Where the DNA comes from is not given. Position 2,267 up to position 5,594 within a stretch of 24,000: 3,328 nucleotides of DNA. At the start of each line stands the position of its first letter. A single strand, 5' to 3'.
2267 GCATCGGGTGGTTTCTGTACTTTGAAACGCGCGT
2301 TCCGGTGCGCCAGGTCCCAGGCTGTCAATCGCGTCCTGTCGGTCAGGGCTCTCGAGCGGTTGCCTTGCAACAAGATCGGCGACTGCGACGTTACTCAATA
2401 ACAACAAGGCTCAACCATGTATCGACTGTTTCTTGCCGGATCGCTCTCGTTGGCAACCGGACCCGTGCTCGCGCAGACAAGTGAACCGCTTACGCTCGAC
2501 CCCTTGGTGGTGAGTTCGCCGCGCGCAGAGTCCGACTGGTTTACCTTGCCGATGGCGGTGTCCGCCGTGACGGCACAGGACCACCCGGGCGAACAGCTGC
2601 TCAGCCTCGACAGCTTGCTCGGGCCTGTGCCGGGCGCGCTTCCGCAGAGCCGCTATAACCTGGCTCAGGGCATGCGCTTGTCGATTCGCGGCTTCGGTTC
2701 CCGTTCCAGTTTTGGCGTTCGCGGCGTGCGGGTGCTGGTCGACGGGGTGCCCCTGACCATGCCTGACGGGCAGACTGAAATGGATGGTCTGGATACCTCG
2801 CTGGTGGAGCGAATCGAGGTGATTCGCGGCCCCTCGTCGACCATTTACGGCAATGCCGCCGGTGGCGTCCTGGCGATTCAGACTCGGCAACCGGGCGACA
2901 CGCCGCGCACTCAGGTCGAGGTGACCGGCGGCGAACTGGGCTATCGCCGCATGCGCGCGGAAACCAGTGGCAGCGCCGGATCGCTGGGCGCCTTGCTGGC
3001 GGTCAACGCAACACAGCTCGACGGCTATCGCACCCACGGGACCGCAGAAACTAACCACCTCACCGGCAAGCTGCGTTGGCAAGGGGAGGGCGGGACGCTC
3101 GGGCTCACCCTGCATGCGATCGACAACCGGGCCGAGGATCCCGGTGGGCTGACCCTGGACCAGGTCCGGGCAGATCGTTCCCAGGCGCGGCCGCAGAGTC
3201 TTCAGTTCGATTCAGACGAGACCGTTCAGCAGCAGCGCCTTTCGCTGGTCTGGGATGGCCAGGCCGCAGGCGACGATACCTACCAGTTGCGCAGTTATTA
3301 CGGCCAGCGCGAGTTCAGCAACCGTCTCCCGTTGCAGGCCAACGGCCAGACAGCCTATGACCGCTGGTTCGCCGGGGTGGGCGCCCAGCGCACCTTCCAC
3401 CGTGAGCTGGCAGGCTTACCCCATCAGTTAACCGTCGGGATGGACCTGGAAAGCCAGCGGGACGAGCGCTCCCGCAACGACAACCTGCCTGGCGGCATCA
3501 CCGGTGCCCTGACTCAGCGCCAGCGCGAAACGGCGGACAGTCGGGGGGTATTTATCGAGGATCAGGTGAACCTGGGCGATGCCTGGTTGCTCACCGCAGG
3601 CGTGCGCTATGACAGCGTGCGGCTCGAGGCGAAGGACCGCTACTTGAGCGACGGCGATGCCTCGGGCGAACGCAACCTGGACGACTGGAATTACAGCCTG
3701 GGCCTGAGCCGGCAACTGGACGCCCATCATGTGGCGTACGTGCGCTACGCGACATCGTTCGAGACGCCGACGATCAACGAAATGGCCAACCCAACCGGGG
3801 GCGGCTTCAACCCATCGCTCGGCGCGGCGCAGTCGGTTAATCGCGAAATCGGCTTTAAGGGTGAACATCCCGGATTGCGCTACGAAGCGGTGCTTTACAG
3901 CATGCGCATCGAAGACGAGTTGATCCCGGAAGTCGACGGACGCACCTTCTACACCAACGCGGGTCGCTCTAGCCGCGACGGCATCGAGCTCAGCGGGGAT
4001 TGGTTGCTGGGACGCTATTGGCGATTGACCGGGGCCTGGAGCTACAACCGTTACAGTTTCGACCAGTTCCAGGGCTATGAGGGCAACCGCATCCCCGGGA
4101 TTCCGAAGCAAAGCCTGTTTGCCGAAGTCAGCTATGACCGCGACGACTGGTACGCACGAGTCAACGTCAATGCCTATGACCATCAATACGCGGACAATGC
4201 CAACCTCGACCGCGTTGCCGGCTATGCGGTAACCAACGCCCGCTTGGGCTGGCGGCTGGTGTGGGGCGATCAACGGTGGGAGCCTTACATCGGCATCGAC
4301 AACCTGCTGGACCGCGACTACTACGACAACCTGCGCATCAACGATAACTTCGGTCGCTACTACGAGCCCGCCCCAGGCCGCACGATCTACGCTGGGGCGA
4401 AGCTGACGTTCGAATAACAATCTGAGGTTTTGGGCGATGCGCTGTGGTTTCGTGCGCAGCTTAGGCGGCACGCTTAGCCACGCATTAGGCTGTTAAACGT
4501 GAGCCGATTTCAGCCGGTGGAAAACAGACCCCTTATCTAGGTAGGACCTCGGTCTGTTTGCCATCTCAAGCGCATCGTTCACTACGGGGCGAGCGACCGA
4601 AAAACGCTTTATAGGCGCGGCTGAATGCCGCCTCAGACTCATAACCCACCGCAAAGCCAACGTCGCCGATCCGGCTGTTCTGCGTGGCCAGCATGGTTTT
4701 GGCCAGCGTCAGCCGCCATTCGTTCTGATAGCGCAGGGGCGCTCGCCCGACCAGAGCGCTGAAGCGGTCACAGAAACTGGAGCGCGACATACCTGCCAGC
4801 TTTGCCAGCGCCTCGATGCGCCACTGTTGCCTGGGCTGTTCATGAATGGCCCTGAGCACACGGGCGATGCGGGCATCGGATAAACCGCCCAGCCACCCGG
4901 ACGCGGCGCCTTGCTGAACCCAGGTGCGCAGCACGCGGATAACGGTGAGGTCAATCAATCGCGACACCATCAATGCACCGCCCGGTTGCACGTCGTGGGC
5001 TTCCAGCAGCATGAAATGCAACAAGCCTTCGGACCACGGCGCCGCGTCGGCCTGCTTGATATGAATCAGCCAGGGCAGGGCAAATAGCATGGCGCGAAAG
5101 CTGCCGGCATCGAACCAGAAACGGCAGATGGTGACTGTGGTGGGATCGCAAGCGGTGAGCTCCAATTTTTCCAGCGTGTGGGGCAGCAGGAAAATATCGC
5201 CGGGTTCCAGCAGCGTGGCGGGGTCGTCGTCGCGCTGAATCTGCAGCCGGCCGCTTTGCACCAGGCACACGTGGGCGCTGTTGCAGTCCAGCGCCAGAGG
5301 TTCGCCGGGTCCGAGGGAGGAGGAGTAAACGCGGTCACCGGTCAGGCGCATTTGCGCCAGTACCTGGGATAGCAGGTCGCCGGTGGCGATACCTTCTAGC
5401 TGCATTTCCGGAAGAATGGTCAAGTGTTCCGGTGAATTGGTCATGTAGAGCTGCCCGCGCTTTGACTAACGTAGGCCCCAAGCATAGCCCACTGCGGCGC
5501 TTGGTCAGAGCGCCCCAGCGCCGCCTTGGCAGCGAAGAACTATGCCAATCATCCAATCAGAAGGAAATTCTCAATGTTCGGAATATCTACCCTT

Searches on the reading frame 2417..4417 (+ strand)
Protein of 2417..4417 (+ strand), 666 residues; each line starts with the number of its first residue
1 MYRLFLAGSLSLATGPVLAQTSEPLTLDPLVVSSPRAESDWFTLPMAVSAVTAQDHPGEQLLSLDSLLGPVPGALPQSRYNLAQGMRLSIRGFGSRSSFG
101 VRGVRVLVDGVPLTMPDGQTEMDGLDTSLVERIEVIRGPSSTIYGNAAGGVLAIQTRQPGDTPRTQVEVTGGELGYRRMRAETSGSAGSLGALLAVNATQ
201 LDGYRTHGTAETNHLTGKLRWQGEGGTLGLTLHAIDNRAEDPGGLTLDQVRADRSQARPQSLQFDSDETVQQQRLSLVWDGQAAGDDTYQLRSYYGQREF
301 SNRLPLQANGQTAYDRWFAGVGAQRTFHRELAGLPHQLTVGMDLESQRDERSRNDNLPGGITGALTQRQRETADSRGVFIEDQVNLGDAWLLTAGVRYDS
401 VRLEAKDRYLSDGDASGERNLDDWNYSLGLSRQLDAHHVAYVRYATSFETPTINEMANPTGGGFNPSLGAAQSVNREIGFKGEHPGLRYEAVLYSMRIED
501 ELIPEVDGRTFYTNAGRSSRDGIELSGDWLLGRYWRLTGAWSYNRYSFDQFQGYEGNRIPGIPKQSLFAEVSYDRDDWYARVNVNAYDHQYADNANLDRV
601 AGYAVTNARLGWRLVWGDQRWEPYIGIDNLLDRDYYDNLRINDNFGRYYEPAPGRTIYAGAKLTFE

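Call 75: search_protein_families(library=pfam, proteins=[window:2417-4417:+], max_evalue=0.001)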
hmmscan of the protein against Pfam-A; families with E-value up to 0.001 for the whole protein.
window:2417-4417:+ (666 aa): 3 families
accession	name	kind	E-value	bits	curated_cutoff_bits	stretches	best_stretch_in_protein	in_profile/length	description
PF00593.30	TonB_dep_Rec_b-barrel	-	1.2e-48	167.5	27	1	236-630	23-436/436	TonB dependent receptor-like, beta-barrel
PF07715.20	Plug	-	1.2e-19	71.3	23.9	1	44-151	5-107/107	TonB-dependent Receptor Plug Domain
PF14905.12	OMP_b-brl_3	-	0.00073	19.1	27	0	510-648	259-392/408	Outer membrane protein beta-barrel family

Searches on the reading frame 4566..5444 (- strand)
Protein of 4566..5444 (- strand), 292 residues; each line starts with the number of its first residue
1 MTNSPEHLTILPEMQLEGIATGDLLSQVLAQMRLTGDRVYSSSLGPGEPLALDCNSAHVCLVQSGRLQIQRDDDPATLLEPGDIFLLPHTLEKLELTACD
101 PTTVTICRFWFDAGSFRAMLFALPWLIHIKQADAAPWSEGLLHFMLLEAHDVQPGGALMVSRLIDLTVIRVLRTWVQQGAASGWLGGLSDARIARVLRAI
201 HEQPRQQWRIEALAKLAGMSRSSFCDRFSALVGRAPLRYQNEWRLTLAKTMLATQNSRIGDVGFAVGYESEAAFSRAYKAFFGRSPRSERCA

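Call 75: search_protein_families(library=pfam, proteins=[window:4566-5444:-], max_evalue=0.001)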
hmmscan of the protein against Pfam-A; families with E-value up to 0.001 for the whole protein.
window:4566-5444:- (292 aa): 3 families
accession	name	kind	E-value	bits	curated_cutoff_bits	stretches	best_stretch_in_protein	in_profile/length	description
PF12852.13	Cupin_6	-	9.1e-26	91.2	26.7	1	23-176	1-182/183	Cupin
PF12833.13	HTH_18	-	7.6e-18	65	33.6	1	213-288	1-76/80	Helix-turn-helix domain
PF00165.29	HTH_AraC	-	5.8e-16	58.6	26.6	2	253-290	2-41/42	Bacterial regulatory helix-turn-helix proteins, AraC family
